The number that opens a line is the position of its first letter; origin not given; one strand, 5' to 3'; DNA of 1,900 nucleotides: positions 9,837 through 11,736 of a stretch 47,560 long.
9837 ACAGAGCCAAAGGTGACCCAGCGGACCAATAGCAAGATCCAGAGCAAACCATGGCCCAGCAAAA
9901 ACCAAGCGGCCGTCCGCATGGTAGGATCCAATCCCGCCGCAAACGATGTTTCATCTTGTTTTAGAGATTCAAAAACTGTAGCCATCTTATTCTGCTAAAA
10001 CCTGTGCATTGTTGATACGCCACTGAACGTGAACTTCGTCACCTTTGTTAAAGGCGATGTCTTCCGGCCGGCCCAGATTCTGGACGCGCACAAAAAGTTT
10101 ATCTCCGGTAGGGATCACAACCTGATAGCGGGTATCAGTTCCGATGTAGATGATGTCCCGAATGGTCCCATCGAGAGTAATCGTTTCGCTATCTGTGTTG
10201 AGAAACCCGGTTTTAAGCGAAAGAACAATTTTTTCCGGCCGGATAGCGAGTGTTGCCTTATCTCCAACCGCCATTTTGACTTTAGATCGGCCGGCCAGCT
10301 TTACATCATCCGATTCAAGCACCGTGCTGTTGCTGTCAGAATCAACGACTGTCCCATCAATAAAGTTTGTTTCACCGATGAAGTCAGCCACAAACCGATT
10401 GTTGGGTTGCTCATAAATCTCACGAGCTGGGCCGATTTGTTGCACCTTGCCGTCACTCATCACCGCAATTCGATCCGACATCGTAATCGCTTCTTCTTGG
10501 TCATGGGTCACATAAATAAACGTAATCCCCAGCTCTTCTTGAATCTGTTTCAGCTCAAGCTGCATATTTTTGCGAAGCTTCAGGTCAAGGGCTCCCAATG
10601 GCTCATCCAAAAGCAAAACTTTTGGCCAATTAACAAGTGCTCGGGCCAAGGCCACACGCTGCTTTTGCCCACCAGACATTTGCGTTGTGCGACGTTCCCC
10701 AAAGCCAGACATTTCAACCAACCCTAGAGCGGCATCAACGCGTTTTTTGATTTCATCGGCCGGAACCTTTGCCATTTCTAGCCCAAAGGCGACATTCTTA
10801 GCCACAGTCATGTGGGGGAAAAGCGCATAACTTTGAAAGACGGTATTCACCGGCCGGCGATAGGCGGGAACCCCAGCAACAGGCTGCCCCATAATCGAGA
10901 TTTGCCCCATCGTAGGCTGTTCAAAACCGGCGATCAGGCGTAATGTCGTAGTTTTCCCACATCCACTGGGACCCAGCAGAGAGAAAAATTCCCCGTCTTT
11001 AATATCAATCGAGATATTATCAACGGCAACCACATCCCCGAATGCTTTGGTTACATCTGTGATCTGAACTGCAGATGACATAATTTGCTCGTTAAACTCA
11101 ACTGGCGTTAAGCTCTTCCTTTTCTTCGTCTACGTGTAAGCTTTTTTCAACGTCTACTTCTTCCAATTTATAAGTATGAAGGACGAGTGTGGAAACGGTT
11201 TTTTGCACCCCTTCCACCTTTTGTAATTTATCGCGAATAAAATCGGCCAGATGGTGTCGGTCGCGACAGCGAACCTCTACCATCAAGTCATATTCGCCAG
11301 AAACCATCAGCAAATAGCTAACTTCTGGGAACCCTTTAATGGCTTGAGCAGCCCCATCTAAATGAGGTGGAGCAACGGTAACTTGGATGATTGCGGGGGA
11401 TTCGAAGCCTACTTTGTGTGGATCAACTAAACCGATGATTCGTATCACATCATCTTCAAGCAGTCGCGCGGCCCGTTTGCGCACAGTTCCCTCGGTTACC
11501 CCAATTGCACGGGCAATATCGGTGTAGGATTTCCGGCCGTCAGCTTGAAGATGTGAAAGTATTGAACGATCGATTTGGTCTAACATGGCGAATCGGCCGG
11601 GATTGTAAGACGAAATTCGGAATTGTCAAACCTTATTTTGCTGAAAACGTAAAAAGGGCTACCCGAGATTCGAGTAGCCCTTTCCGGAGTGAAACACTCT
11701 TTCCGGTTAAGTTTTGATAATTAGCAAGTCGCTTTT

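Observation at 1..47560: CGGCCG is a hyper-abundant iterated palindrome across the whole window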

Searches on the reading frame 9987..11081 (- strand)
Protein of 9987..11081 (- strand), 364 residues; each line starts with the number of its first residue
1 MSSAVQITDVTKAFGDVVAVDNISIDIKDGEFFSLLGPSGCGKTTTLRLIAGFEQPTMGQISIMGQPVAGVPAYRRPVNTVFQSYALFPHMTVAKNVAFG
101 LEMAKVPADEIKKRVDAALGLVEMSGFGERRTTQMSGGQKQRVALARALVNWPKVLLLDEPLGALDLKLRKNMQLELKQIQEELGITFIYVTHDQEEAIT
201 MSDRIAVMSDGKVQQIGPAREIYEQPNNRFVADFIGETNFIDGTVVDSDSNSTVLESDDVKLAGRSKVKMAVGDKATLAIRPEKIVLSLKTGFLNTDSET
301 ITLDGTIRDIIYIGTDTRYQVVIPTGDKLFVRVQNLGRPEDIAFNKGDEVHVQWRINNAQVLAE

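Call 6: search_protein_families(library=pfam, proteins=[window:9987-11081:-])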
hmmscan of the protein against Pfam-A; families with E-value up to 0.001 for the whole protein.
window:9987-11081:- (364 aa): 3 families
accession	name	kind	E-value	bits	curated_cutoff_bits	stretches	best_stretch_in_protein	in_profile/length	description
PF00005.33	ABC_tran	-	1.6e-37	129.6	25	1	21-162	2-136/137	ABC transporter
PF08402.16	TOBE_2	-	2.5e-15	56.8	21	1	278-362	1-76/76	TOBE domain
PF13304.12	AAA_21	-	0.00041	20.9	27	0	98-195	197-300/304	AAA domain, putative AbiEii toxin, Type IV TA system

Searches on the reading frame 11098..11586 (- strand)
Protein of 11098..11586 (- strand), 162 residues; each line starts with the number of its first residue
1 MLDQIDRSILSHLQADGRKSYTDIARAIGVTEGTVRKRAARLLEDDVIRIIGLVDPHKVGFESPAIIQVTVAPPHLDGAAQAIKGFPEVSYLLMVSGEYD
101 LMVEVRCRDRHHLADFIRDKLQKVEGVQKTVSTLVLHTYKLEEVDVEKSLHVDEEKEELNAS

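Call 21: search_protein_families(library=pfam, proteins=[window:11098-11586:-])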
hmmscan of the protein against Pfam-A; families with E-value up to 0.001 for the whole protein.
window:11098-11586:- (162 aa): 6 families
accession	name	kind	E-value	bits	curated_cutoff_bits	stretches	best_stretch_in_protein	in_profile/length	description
PF01037.27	AsnC_trans_reg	-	1.1e-20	73.7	25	1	67-138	1-73/73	Lrp/AsnC ligand binding domain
PF13404.12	HTH_AsnC-type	-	6.9e-16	58.2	27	1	2-42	1-41/42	AsnC-type helix-turn-helix domain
PF13412.12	HTH_24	-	1.1e-13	50.9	21.9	1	2-49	1-48/48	Winged helix-turn-helix DNA-binding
PF22482.2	AsnC_trans_reg_3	-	2.6e-06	27.9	24.4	1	76-146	24-93/95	PF0864 C-terminal dimeric alpha+beta barrel domain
PF22451.2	NirdL-like_HTH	-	9.6e-05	22.3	27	1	21-49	19-47/47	Siroheme decarboxylase NirDL-like HTH domain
PF08281.18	Sigma70_r4_2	-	0.00029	20.8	25.7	1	19-42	27-50/54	Sigma-70, region 4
